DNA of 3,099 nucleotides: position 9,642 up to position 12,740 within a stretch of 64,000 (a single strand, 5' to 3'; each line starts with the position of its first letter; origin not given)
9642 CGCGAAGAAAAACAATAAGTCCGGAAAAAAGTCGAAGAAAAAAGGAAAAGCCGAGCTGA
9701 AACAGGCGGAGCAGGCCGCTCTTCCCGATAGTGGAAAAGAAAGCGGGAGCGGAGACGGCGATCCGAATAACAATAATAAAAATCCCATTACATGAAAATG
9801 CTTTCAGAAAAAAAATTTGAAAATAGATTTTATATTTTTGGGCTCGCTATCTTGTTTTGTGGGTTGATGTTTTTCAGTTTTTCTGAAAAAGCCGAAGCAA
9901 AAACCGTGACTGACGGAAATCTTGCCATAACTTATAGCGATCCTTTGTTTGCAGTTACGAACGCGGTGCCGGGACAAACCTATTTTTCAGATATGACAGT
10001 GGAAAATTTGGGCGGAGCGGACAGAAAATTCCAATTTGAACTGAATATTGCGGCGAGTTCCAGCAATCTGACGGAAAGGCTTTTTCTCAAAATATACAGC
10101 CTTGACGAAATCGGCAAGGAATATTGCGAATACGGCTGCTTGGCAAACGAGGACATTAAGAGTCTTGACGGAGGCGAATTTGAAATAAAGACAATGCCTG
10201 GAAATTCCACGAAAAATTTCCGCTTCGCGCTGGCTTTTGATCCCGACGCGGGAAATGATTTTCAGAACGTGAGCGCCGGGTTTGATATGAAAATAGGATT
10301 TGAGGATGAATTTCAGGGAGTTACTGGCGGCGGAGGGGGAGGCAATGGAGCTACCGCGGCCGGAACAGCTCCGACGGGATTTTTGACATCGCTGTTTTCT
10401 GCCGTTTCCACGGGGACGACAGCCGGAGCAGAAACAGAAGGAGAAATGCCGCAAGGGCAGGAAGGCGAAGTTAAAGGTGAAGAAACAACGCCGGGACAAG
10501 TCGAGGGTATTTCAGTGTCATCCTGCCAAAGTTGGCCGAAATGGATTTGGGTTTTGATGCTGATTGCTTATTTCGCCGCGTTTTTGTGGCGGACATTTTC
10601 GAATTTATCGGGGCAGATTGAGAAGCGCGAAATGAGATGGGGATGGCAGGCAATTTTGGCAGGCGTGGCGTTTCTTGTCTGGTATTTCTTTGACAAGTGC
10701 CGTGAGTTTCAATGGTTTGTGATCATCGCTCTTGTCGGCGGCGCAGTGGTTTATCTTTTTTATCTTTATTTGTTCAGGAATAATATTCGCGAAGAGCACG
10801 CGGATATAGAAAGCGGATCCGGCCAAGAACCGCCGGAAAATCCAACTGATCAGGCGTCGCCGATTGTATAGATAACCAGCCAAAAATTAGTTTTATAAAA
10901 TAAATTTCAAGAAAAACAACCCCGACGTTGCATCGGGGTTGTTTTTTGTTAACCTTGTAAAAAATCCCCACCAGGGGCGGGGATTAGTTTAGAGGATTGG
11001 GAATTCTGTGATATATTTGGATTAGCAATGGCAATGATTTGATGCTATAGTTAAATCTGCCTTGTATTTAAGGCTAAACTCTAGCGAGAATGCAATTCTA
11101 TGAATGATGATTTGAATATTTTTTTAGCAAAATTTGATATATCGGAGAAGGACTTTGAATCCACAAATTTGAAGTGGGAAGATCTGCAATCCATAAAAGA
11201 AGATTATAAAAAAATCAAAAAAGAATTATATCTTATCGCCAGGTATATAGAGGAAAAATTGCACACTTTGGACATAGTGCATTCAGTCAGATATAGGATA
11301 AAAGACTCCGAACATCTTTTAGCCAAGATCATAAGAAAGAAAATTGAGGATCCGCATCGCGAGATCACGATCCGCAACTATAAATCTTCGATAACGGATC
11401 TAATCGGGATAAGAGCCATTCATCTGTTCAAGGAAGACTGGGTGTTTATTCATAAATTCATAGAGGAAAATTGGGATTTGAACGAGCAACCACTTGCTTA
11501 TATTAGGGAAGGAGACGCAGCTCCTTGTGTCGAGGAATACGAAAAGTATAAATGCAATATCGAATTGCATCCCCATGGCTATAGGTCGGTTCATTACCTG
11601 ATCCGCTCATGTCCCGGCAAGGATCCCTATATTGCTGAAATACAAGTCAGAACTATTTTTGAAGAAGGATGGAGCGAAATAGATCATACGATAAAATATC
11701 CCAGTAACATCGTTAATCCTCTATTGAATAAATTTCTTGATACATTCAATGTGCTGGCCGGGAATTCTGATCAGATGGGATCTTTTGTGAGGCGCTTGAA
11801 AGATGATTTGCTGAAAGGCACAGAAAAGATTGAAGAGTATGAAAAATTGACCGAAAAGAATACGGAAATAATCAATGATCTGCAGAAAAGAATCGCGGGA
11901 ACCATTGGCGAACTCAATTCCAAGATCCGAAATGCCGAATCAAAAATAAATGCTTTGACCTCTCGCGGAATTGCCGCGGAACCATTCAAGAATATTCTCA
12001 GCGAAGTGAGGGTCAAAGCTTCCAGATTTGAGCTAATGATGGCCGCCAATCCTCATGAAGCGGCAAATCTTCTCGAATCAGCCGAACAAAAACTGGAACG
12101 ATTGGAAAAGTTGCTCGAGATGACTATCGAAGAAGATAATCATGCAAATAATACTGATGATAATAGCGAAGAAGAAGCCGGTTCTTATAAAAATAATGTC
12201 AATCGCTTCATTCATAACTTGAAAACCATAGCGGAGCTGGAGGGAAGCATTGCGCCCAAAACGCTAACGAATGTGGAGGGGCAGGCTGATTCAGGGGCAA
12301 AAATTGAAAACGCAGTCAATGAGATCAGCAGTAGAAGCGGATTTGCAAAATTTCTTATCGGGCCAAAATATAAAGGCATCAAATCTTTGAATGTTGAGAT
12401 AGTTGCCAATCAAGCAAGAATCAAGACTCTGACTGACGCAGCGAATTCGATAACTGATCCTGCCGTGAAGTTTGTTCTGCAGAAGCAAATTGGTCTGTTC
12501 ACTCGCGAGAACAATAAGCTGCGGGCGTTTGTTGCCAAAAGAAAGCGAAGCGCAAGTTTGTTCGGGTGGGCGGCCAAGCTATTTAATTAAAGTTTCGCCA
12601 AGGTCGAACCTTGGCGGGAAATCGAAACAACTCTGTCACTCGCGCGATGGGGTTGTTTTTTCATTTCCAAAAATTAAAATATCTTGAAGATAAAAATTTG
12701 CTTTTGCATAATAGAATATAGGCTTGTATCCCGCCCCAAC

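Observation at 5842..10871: TasA/SipW-type extracellular fibre operon with a lamin-tail-domain giant subunit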

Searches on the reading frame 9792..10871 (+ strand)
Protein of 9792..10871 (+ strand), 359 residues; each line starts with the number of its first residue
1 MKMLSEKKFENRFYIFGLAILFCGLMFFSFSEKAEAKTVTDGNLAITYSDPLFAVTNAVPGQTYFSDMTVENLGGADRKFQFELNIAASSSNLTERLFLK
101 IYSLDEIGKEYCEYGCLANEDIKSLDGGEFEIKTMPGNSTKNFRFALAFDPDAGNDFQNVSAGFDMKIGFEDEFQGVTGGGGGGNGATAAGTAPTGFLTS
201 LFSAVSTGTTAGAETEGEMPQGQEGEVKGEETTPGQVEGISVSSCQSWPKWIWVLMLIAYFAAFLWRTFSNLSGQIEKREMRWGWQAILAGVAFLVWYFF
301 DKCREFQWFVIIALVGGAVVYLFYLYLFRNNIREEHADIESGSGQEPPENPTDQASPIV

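Call 3: search_protein_families(library=pfam, proteins=[window:9792-10871:+], max_evalue=0.1)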
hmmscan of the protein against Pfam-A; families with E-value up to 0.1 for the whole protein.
window:9792-10871:+ (359 aa): 2 families
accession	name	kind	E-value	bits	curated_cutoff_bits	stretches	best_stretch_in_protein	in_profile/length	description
PF05145.17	AbrB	-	0.016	14.6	29.2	1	254-324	124-195/314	Transition state regulatory protein AbrB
PF00892.27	EamA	-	0.028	15.2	28.2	1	250-329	2-85/135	EamA-like transporter family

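Call 4: search_protein_families(library=ncbifam, proteins=[window:9792-10871:+], max_evalue=0.1)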
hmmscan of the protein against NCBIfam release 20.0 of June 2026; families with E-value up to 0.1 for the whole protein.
window:9792-10871:+ (359 aa): 1 family
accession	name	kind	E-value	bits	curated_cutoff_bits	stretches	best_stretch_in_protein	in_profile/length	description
NF045937.1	MSC_0624_12TM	equivalog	0.026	13.1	70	0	255-336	56-142/445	MSC_0624 family F1-like ATPase-associated membrane protein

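Call 38: search_solved_structures(query=A3, max_evalue=1, show_alignments=1)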
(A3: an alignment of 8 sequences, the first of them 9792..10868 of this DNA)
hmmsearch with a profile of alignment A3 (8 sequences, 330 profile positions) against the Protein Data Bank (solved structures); distinct sequences matched with E-value up to 1: 4.
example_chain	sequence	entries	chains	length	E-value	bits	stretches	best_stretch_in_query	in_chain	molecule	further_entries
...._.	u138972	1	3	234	0.074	15.6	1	33-81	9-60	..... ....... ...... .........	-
5of1_A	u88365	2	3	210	0.23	14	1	33-81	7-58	Spore coat-associated protein N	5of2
2zt9_A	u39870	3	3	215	0.79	12.3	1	249-325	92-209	Cytochrome b6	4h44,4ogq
1vf5_A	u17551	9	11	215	0.95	12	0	249-325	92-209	CYTOCHROME B6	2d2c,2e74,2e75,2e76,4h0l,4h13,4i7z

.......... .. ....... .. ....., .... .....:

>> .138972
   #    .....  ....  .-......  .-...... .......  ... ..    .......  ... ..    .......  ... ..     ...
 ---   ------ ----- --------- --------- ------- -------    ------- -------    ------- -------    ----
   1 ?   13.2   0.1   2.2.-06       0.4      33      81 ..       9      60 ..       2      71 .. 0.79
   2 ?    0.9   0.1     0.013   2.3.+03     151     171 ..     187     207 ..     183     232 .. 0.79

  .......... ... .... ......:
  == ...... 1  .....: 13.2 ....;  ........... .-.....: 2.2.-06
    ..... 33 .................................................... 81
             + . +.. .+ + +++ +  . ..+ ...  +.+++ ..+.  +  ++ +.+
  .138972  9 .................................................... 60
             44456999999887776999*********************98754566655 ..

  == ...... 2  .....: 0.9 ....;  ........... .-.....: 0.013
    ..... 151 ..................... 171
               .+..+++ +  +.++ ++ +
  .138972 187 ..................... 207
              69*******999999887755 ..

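Call 60: find_homologous_proteins(query=window:9792-10868:+, max_evalue=0.001)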
Query window:9792-10868:+ (359 aa): 19 proteins with E <= 0.001 among 5078 candidates.
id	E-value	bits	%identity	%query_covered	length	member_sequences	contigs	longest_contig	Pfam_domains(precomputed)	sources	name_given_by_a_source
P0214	1.7e-240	815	100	99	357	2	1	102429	-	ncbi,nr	ncbi:MAG: hypothetical protein Q8L09_03580 [Candidatus Moranbacteria bacterium]|nr:hypothetical prot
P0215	2.4e-135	469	61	91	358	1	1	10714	-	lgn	-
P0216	2.0e-123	430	57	94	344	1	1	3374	-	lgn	-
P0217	9.8e-123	428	55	95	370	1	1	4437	-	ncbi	ncbi:MAG: hypothetical protein V1814_00090 [Candidatus Moraniibacteriota bacterium]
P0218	5.7e-117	409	52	95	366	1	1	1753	-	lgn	-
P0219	7.2e-117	409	53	92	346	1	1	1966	-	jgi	jgi:hypothetical protein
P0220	8.4e-113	395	60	86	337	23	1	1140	-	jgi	-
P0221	2.0e-112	394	54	90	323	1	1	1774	-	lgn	-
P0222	1.4e-101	358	52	87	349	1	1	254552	-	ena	-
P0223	1.6e-101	358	51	94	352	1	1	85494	-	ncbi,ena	-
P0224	9.5e-92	326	48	98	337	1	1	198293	-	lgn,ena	-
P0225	1.2e-90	322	48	88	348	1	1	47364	-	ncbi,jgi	ncbi:MAG: hypothetical protein WC643_00070 [Parcubacteria group bacterium]|jgi:hypothetical protein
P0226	1.0e-88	316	45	89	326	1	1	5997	-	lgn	-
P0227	5.5e-88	314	48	85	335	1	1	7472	-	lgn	-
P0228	3.6e-82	294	46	81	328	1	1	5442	-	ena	-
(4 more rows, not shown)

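Call 65: search_protein_families(library=padloc, proteins=[window:9792-10871:+], max_evalue=0.001)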
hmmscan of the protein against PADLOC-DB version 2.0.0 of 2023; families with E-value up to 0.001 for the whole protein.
window:9792-10871:+ (359 aa): 0 families

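Call 72: predict_structure(alignment_id=A7)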
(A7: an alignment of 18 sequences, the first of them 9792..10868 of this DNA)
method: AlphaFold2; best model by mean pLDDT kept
length: 359 residues; sequences in the alignment: 18
mean_pLDDT: 64.5   pTM: 0.41
mean pLDDT of the five models: 64.5, 64.4, 63.3, 62.2, 61.3
residues with pLDDT >= 90: 4; 70-90: 188; 50-70: 80; < 50: 87
segments of 3 or more residues with pLDDT < 50: 1-5, 29-33, 172-244
pLDDT, mean of each block of 10 residues (from residue 1): 46 69 61 63 79 75 87 80 75 85 83 84 82 80 89 74 66 36 28 25 26 28 31 36 60 81 80 66 72 77 70 80 78 63 52 57
secondary structure, 60 per line:
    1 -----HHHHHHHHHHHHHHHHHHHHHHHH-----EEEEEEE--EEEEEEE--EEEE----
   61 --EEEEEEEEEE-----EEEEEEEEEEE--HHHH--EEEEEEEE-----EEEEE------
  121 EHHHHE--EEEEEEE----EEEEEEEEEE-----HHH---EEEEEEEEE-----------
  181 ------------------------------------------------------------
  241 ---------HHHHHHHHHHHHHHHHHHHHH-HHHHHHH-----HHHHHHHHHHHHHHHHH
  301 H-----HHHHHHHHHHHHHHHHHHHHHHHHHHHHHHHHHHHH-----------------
elements in order: H6-29 E35-41 E44-50 E53-56 E63-72 E78-88 H91-94 E97-104 E110-114 H122-125 E129-135 E140-149 E161-169 H250-270 H272-278 H284-301 H307-342

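Call 75: fold_search(model_id=the predicted structure, library=pdb)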
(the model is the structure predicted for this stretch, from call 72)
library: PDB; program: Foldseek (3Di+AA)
matches with E <= 10: 1629; with E <= 0.001: 8
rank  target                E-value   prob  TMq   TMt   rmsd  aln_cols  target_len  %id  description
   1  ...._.                2.8e-06  1.00  0.26  0.39  11.9       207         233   14  Cryo-EM structure of a TasA fibre (released 2022-11-30)
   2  6bqm                  3.2e-05  1.00  0.15  0.13   8.0       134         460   18  Secreted serine protease VesC from Vibrio cholerae (released 2018-11-28)
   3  6lnw_C                3.8e-04  0.96  0.17  0.34   9.7       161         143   11  Crystal structure of accessory secretory protein 1,2 and 3 in Streptococcus pneumoniae (released 2020-02-26)
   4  5azy_A                6.9e-04  1.00  0.18  0.45   5.5       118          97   14  Crystal structure of p24delta1 GOLD domain (Native 2) (released 2016-09-14)
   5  7vrn_I                8.7e-04  1.00  0.22  0.19   7.6       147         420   12  Structure of infectious bursal disease virus Gt strain (released 2022-03-30)
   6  3f2z                  9.3e-04  0.97  0.19  0.36   9.2       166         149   10  Crystal structure of the C-terminal domain of a chitobiase (BF3579) from Bacteroides fragilis, Northeast Structural Geno (released 2008-11-18)
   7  9hdi_MODEL_1_A        9.8e-04  1.00  0.22  0.40  11.9       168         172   10  N-terminally truncated CanA from Pyrodictium abyssi - K1-CanA (released 2025-08-20)
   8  2w1u_D                9.8e-04  0.96  0.19  0.35   8.3       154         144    6  A family 32 carbohydrate-binding module, from the Mu toxin produced by Clostridium perfringens, in complex with beta-D (released 2009-05-05)
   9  8k2j                  1.0e-03  0.98  0.17  0.12   8.4       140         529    8  Crystal structure of Group 3 Oligosaccharide/Monosaccharide-releasing beta-N-acetylgalactosaminidase NgaDssm, apo form (released 2024-04-24)
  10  8eht_B                1.0e-03  0.97  0.20  0.34   7.8       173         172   10  Cryo-EM reconstruction of the CS20 bacterial adhesion pili (released 2023-03-22)
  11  2w1u_C                1.0e-03  0.96  0.17  0.34   8.4       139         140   10  A family 32 carbohydrate-binding module, from the Mu toxin produced by Clostridium perfringens, in complex with beta-D (released 2009-05-05)
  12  5xxz_A                1.1e-03  0.90  0.14  0.04  17.6       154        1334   18  Crystal structure of a serine protease from Streptococcus species (released 2018-08-08)
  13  7pnb_A                1.2e-03  0.99  0.21  0.35   9.2       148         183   13  Sulfolobus acidocaldarius 0406 filament. (released 2022-09-14)
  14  2w1u_B                1.3e-03  0.97  0.20  0.36   7.4       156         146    8  A family 32 carbohydrate-binding module, from the Mu toxin produced by Clostridium perfringens, in complex with beta-D (released 2009-05-05)
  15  2wdb_D                1.4e-03  0.97  0.19  0.37   7.4       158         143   10  A family 32 carbohydrate-binding module, from the Mu toxin produced by Clostridium perfringens, in complex with beta-D (released 2009-05-05)
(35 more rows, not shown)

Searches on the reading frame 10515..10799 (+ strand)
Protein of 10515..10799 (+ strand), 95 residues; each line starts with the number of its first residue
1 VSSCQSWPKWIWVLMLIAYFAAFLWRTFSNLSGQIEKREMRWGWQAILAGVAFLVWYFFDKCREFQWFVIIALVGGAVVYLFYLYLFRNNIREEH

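Call 74: search_protein_representatives(protein=window:10515-10799:+)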
Query: 95 residues. Proteins with E-value up to 0.001 (for the whole library): 120; up to 1e-10: 23; up to 1e-30: 4. The best 120 are listed.
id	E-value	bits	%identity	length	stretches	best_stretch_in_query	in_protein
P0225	1.1e-41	157.5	76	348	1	2-94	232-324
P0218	3.8e-35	136.5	60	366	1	2-95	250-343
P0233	4.3e-35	136.3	68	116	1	3-94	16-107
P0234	7.8e-35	135.5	78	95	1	15-95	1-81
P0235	7.6e-28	113.0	52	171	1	2-92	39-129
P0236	1.3e-22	96.2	51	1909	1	3-93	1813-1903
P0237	2.8e-17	79.0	43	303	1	2-89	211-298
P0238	6.6e-17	77.8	43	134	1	3-91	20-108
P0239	7.7e-17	77.6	49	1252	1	2-88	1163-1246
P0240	8.3e-14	67.9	47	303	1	2-91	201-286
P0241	9.8e-13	64.4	42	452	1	3-89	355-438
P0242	6.7e-12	61.7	42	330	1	4-92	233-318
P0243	1.6e-11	60.6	39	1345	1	2-87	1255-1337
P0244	1.9e-11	60.3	39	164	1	3-89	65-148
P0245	3.7e-11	59.3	40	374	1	3-94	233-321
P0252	9.1e-11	58.1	39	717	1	3-88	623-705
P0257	6.0e-10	55.5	36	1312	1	2-87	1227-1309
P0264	2.3e-09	53.6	38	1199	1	3-89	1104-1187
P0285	3.0e-07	46.8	36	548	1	3-88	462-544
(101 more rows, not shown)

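Call 76: search_protein_families(library=pfam, proteins=[P0236, P0239, P0243, P0252, P0257, P0264, P0285, P0241], max_evalue=0.001)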
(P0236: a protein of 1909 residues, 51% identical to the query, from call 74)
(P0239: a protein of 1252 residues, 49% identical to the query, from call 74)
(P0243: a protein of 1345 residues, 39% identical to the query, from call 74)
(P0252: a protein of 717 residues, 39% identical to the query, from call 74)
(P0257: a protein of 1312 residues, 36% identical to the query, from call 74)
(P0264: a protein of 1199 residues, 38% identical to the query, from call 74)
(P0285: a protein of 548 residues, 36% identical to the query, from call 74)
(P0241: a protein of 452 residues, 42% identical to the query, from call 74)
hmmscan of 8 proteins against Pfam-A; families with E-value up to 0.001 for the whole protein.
P0236 (1909 aa): 6 families
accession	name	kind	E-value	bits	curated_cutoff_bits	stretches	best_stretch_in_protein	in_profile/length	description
PF13229.12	Beta_helix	-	6.6e-17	62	25.9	3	591-751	2-138/158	Right handed beta helix region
PF13750.12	Big_3_3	-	1e-16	61.4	27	0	1188-1257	13-80/157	Bacterial Ig-like domain (group 3)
PF17957.7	Big_7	-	5e-12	46.7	24.1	1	1226-1296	1-44/70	Bacterial Ig domain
PF19077.6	Big_13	-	3.5e-11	43.9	27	0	1589-1664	19-102/102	Bacterial Ig-like domain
PF12245.14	Big_3_2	-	2.8e-09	37.6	23.3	0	936-997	54-112/122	Bacterial Ig-like domain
PF13754.12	Big_3_4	-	1.4e-05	25.4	27.3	0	1524-1576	11-61/106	Domain of unknown function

P0239 (1252 aa): 7 families
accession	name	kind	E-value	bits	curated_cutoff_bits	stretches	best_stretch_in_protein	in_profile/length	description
PF22352.2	K319L-like_PKD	-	1.1e-10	41.8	27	1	831-892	18-80/84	K319L-like, PKD domain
PF02494.22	HYR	-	2.5e-10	41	21.7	1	621-701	1-81/81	HYR domain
PF17802.7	SpaA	-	3.2e-07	30.8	23.1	1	915-975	11-68/91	Prealbumin-like fold domain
PF24514.1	SpaA_4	-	3.5e-07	31.4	27.3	1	1003-1095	2-106/107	Prealbumin-like fold domain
PF17210.9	SdrD_B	-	9.1e-05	23.1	29.7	1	905-977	8-75/112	SdrD B-like domain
PF19077.6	Big_13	-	0.00011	23.1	27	0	676-701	74-100/102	Bacterial Ig-like domain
PF13948.11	DUF4215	-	0.00024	21.8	27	1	466-495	18-46/47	Domain of unknown function (DUF4215)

P0243 (1345 aa): 4 families
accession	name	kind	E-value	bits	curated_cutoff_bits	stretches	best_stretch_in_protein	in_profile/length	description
PF02494.22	HYR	-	9.1e-25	87.3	21.7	2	485-562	2-81/81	HYR domain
PF17210.9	SdrD_B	-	2.1e-11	44.4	29.7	1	987-1066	7-78/112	SdrD B-like domain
PF17802.7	SpaA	-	1.7e-10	41.4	23.1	1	896-954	11-66/91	Prealbumin-like fold domain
PF20674.3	SpaA_3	-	9.8e-05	22.8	24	0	676-763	38-120/121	Prealbumin-like fold domain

P0252 (717 aa): 3 families
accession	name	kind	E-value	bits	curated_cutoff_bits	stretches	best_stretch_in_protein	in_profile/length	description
PF24514.1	SpaA_4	-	1.4e-08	36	27.3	1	468-561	1-106/107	Prealbumin-like fold domain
PF17210.9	SdrD_B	-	1.7e-08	35.1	29.7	1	307-382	5-77/112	SdrD B-like domain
PF13948.11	DUF4215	-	5.9e-08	33.3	27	1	427-457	18-47/47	Domain of unknown function (DUF4215)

P0257 (1312 aa): 4 families
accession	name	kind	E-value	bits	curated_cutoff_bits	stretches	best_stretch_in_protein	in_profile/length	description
PF13948.11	DUF4215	-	3e-09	37.5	27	2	491-519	20-47/47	Domain of unknown function (DUF4215)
PF17210.9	SdrD_B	-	2e-07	31.7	29.7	1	968-1045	7-77/112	SdrD B-like domain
PF24514.1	SpaA_4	-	0.00027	22.2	27.3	0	1110-1166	46-106/107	Prealbumin-like fold domain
PF07554.19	FIVAR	-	0.00027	22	29.2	0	62-117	9-70/71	FIVAR domain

P0264 (1199 aa): 2 families
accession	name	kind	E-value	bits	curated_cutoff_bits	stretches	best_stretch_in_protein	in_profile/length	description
PF17210.9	SdrD_B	-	5.8e-14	52.7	29.7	2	833-925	8-96/112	SdrD B-like domain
PF17802.7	SpaA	-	0.00016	22.2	23.1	0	870-894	36-60/91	Prealbumin-like fold domain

P0285 (548 aa): 6 families
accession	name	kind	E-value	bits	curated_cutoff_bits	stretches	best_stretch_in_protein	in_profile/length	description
PF17210.9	SdrD_B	-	2.2e-24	86.2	29.7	2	110-180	8-77/112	SdrD B-like domain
PF17802.7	SpaA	-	7.2e-14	52.2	23.1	1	125-191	15-82/91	Prealbumin-like fold domain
PF24514.1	SpaA_4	-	5.5e-12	46.9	27.3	2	204-289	1-107/107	Prealbumin-like fold domain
PF13620.12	CarboxypepD_reg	-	1.4e-10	41.9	32.3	1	118-190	6-74/82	Carboxypeptidase regulatory-like domain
PF24547.1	DUF7601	-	4.2e-06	27.8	27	0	152-198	65-114/116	Domain of unknown function (DUF7601)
PF19403.5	SpaA_2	-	0.00012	23.1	25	0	240-284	50-95/96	Prealbumin-like fold domain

P0241 (452 aa): 2 families
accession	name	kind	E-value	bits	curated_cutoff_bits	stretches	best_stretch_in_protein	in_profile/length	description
PF17963.7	Big_9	-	8.4e-11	43.1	23.6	1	189-281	3-88/89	Bacterial Ig domain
PF17892.7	Cadherin_5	-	0.00019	21.6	26.5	1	245-283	60-97/98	Cadherin-like domain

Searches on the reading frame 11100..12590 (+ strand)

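Call 3: search_protein_families(library=pfam, proteins=[window:11100-12590:+], max_evalue=0.1)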
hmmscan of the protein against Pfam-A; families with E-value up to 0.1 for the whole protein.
window:11100-12590:+ (496 aa): 3 families
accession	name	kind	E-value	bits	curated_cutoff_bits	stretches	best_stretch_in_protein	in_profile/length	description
PF04607.23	RelA_SpoT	-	1.3e-18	67.8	27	1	66-203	2-111/113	Region found in RelA / SpoT proteins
PF20155.4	TMP_3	-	0.0024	18.1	41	0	207-274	71-138/192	Tape measure protein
PF00669.25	Flagellin_N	-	0.079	13.5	26.6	0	316-379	62-124/139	Bacterial flagellin N-terminal helical region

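Call 4: search_protein_families(library=ncbifam, proteins=[window:11100-12590:+], max_evalue=0.1)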
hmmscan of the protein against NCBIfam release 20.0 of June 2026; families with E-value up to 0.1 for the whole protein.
window:11100-12590:+ (496 aa): 3 families
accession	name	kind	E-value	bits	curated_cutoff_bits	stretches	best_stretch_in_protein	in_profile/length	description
NF053588.1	GTPPhKinYjbM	equivalog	1.8e-07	31.1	320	1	36-202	10-159/201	GTP diphosphokinase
TIGR04527.1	mycoplas_twoTM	subfamily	0.05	13.3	125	1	205-292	52-143/248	MG_279/MG_280 family protein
NF008729.0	PRK11747.1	equivalog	0.098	11.1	598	0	230-378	278-416/703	ATP-dependent DNA helicase DinG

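Call 65: search_protein_families(library=padloc, proteins=[window:11100-12590:+], max_evalue=0.001)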
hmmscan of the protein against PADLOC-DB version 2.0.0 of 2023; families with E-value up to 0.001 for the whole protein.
window:11100-12590:+ (496 aa): 0 families
